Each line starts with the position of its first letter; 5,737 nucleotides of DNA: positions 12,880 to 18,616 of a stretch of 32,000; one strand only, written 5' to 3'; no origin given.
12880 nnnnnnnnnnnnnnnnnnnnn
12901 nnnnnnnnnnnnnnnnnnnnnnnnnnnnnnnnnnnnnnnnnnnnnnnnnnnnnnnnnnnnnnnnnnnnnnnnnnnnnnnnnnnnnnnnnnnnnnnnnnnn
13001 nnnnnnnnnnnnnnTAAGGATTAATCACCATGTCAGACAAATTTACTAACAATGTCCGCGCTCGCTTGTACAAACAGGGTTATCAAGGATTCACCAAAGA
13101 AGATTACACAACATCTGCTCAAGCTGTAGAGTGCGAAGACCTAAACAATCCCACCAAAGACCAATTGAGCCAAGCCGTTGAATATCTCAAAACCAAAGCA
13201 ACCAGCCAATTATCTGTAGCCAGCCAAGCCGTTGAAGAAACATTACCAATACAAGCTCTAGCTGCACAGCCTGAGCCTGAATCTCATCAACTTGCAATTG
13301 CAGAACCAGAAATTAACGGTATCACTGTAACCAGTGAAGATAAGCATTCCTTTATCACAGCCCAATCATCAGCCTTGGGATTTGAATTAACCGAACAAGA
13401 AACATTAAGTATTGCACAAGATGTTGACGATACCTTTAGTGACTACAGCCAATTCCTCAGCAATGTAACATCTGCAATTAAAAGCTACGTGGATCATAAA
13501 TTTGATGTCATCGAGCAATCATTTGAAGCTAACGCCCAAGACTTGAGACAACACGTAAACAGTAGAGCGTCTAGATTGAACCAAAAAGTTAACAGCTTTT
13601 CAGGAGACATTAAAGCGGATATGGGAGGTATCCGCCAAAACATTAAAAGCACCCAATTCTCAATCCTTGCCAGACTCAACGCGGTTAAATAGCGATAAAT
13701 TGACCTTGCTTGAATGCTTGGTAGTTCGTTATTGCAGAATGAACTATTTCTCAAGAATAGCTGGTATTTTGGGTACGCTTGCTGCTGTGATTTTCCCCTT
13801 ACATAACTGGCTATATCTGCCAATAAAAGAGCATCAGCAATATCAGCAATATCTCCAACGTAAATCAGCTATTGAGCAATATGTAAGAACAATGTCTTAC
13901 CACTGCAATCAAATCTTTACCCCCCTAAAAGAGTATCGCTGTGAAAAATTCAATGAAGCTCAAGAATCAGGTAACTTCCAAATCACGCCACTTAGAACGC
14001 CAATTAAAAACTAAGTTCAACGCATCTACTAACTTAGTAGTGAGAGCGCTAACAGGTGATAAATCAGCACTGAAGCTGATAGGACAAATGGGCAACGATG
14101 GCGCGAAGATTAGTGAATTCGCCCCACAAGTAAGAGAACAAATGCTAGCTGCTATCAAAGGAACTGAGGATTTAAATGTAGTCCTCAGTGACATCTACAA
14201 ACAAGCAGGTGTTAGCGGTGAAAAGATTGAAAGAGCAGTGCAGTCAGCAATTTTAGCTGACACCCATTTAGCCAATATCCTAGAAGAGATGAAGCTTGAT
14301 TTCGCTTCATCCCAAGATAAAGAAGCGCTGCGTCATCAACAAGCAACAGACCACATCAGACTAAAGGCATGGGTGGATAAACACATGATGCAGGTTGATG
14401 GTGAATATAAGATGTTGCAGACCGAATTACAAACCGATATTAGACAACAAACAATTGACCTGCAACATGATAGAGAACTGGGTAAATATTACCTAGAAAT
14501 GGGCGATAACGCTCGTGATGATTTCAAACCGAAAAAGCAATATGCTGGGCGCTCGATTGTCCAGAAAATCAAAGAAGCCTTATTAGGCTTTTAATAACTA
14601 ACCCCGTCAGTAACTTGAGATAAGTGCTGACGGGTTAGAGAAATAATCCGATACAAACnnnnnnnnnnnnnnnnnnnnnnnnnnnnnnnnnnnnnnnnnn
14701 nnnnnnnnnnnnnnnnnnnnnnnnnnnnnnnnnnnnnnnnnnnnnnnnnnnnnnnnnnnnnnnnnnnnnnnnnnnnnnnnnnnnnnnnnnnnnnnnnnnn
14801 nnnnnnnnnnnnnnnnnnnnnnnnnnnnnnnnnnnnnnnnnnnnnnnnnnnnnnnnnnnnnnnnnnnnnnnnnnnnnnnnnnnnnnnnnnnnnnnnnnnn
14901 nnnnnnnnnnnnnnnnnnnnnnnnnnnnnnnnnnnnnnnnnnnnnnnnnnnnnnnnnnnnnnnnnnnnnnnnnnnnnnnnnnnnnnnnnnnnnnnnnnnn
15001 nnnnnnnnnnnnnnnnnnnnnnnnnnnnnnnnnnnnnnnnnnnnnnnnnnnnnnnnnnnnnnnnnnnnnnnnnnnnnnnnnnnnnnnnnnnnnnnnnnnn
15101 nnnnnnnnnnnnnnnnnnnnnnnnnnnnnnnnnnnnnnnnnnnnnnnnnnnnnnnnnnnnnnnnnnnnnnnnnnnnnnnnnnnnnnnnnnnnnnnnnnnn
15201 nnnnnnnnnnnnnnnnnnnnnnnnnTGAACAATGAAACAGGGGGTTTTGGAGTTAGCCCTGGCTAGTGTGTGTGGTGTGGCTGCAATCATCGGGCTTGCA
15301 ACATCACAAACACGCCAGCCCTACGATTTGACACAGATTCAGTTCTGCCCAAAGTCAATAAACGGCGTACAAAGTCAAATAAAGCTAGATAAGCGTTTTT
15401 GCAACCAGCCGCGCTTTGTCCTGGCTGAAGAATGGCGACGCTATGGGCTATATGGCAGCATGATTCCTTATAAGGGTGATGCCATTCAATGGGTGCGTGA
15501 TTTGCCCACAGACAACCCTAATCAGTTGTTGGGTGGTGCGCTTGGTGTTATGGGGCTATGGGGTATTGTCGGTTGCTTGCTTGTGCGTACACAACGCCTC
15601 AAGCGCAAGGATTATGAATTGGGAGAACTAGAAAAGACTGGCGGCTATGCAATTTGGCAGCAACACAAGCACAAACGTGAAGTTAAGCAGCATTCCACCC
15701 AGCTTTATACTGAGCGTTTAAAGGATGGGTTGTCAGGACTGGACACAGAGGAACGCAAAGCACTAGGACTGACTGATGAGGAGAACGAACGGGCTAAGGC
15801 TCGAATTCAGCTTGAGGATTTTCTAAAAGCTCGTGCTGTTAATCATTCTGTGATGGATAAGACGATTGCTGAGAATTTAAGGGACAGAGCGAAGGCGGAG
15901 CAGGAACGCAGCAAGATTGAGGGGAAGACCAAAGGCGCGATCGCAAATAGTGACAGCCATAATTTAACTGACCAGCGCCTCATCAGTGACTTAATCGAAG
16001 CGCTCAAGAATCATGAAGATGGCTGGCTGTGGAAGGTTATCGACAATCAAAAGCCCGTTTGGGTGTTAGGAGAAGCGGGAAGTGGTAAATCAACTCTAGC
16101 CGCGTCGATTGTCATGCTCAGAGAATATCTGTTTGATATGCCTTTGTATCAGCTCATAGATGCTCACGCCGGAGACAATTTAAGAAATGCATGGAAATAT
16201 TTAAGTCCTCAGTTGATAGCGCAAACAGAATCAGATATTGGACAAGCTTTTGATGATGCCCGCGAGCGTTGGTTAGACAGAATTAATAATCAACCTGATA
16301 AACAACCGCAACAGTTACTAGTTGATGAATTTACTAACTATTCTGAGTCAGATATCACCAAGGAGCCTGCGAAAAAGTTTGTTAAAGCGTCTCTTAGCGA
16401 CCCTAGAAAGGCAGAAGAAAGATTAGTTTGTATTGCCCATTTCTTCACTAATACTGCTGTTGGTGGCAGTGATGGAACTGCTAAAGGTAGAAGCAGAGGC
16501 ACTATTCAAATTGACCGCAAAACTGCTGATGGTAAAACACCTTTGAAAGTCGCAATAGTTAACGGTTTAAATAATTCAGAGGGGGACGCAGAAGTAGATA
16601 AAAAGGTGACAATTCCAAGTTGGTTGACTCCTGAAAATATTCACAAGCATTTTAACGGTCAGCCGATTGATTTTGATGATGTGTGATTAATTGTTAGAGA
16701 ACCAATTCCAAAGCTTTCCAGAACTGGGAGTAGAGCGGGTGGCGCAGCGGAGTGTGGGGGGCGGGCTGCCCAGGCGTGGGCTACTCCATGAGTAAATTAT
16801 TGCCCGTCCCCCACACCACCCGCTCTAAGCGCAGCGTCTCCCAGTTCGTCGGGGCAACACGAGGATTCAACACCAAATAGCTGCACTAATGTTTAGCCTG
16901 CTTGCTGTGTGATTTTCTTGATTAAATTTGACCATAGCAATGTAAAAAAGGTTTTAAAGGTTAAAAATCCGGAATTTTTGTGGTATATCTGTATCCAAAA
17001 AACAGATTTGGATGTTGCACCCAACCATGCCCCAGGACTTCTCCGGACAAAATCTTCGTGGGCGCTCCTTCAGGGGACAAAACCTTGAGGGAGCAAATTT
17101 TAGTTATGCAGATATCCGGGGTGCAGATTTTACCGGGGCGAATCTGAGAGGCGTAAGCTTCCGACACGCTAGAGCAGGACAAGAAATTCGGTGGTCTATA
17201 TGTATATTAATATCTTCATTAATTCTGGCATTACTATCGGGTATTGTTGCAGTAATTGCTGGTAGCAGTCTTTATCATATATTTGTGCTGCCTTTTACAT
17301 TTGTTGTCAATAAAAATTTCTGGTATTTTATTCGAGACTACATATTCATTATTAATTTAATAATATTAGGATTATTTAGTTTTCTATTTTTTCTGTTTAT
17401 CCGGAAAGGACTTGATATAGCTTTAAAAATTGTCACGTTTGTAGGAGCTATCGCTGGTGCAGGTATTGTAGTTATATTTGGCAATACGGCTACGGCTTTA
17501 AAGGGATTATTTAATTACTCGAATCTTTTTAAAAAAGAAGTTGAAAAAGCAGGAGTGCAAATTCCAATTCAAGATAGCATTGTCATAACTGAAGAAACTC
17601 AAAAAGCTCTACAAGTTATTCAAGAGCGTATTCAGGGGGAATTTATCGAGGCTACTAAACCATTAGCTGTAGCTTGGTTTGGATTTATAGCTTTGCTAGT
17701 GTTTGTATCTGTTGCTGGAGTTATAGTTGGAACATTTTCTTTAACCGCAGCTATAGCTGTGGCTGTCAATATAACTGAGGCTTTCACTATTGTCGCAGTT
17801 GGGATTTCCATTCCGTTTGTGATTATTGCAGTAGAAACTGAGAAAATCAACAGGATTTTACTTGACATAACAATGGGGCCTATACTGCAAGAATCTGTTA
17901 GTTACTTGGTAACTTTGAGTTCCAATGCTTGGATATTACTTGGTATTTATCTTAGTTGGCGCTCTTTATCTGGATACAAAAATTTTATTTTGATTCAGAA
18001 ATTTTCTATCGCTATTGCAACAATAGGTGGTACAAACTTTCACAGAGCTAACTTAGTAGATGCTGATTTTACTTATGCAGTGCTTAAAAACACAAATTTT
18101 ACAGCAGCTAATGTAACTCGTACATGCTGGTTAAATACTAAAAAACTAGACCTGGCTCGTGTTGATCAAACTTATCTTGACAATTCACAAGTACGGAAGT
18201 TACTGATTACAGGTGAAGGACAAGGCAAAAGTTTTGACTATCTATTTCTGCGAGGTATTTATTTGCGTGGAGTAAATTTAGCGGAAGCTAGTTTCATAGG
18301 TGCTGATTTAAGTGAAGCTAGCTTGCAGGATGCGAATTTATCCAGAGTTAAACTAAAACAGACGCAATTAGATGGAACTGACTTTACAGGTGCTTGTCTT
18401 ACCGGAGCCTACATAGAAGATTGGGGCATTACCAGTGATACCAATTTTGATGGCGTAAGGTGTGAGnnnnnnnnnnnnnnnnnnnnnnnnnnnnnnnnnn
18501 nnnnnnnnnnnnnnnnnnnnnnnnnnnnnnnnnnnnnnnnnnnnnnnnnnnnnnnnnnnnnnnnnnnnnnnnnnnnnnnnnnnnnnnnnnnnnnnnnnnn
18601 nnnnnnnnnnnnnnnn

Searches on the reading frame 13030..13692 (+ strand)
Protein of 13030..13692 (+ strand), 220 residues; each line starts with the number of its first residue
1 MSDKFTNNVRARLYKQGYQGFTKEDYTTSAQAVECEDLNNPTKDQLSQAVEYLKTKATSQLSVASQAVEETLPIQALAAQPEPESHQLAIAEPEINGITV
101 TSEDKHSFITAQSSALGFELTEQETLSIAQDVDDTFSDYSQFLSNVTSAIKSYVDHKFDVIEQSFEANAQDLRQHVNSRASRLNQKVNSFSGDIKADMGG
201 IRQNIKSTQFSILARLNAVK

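Call 39: search_protein_families(library=pfam, proteins=[window:13030-13692:+], max_evalue=0.1)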
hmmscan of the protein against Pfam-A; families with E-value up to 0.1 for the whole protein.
window:13030-13692:+ (220 aa): 5 families
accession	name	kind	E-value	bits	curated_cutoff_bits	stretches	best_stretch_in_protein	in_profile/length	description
PF01442.23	Apolipoprotein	-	4.3e-06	27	90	1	127-205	59-137/190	Apolipoprotein A1/A4/E domain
PF19434.4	OPA1_C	-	0.00011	22.2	25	0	122-216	231-324/345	Dynamin-like GTPase OPA1 C-terminal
PF04740.18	LXG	-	0.0034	17.7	26.5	1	127-194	61-129/202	LXG domain of WXG superfamily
PF04513.17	Baculo_PEP_C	-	0.0039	17.7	38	1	143-207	33-96/140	Baculovirus polyhedron envelope protein, PEP, C terminus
PF09074.15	Mer2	-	0.096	12.9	27.7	0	112-195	101-183/193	Mer2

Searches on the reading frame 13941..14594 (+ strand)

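Call 39: search_protein_families(library=pfam, proteins=[window:13941-14594:+], max_evalue=0.1)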
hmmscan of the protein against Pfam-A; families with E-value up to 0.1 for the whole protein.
window:13941-14594:+ (217 aa): 1 family
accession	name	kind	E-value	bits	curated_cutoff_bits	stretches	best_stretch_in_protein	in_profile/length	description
PF24521.3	Ank_KRIT1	-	0.035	14.2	80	1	21-81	39-101/149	KRIT1 ankyrin-repeats domain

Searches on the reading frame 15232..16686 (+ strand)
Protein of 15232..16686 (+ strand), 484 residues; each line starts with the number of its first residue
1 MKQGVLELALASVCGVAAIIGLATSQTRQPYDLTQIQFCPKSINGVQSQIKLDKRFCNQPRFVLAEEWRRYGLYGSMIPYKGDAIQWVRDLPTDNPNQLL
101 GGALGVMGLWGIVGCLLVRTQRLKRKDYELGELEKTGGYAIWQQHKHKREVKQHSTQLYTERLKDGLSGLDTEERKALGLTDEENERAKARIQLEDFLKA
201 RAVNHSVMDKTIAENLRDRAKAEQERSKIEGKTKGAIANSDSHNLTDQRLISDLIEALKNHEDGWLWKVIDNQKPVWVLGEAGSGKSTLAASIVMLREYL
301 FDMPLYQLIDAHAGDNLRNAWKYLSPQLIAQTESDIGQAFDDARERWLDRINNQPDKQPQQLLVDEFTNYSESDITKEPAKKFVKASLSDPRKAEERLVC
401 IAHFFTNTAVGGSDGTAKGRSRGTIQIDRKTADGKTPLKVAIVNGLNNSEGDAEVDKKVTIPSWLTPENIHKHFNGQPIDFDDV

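Call 5: search_protein_families(library=pfam, proteins=[window:15232-16686:+], max_evalue=0.001)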
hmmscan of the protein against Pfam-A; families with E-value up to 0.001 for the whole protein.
window:15232-16686:+ (484 aa): 1 family
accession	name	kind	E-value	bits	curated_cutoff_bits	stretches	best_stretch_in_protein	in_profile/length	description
PF05729.18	NACHT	-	0.00065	20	26.7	0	275-296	2-23/167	NACHT domain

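Call 39: search_protein_families(library=pfam, proteins=[window:15232-16686:+], max_evalue=0.1)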
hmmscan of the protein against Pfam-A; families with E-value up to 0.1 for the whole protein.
window:15232-16686:+ (484 aa): 14 families
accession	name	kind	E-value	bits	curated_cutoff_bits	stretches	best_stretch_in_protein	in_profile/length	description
PF05729.18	NACHT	-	0.00065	20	26.7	1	275-296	2-23/167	NACHT domain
PF24883.2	NPHP3_N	-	0.0012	19.5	24.8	1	260-350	8-97/164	Nephrocystin 3, N-terminal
PF13401.12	AAA_22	-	0.0015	19.3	27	1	272-370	4-96/130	AAA domain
PF13191.12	AAA_16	-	0.012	16.5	32.6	1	275-369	26-122/167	AAA ATPase domain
PF20720.3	nSTAND3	-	0.013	15.6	27.2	1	268-322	12-62/155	Novel STAND NTPase 3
PF00005.33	ABC_tran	-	0.025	15.6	25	0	276-298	14-36/137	ABC transporter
PF13238.12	AAA_18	-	0.031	15.2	29.4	0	278-369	3-82/128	AAA domain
PF13479.12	AAA_24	-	0.041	14.2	27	0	275-327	4-46/195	AAA domain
PF13207.12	AAA_17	-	0.051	14.3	27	0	279-374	1-87/136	AAA domain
PF01637.24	ATPase_2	-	0.051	13.8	33.2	0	272-402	19-154/225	ATPase domain predominantly from Archaea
PF13671.12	AAA_33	-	0.066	13.9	27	0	276-294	2-20/143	AAA domain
PF14532.12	Sigma54_activ_2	-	0.076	13.7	25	0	267-293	15-41/138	Sigma-54 interaction domain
PF01057.23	Parvo_NS1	-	0.087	12.2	20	0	265-294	105-134/271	Parvovirus non-structural protein NS1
PF00931.28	NB-ARC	-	0.097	12.3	23.5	0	265-294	11-39/248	NB-ARC domain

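Call 53: search_protein_families(library=padloc, proteins=[window:15232-16683:+], max_evalue=0.001)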
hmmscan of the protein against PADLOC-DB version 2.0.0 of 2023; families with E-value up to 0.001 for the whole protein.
window:15232-16683:+ (484 aa): 0 families

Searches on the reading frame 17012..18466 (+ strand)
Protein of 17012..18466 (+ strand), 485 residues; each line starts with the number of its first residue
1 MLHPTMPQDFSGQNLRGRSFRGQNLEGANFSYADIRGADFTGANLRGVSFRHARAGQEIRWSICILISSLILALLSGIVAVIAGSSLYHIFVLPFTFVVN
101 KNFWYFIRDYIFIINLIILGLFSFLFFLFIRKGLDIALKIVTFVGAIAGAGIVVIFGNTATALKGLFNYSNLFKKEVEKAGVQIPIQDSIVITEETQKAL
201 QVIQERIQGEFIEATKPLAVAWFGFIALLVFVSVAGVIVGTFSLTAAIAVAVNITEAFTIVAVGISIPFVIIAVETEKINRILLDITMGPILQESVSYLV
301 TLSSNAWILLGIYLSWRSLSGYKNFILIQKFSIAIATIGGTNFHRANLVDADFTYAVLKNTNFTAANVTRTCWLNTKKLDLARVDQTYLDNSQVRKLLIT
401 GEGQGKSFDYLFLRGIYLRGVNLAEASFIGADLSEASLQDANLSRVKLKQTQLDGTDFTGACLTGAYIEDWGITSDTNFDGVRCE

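Call 39: search_protein_families(library=pfam, proteins=[window:17012-18466:+], max_evalue=0.1)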
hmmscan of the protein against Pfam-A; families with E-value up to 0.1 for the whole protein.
window:17012-18466:+ (485 aa): 4 families
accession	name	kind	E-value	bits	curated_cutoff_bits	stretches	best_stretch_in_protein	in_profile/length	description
PF00805.28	Pentapeptide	-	9.8e-30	102.2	20.2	4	413-450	3-40/40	Pentapeptide repeats (8 copies)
PF13599.13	Pentapeptide_4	-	9.3e-18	64.5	38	3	418-470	18-70/78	Pentapeptide repeat region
PF13576.12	Pentapeptide_3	-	2.7e-13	50.3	27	1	10-54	1-48/48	Pentapeptide repeats (9 copies)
PF25296.1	Decapeptide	-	3.2e-06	27.3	45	1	10-50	32-72/74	Decapeptide repeat region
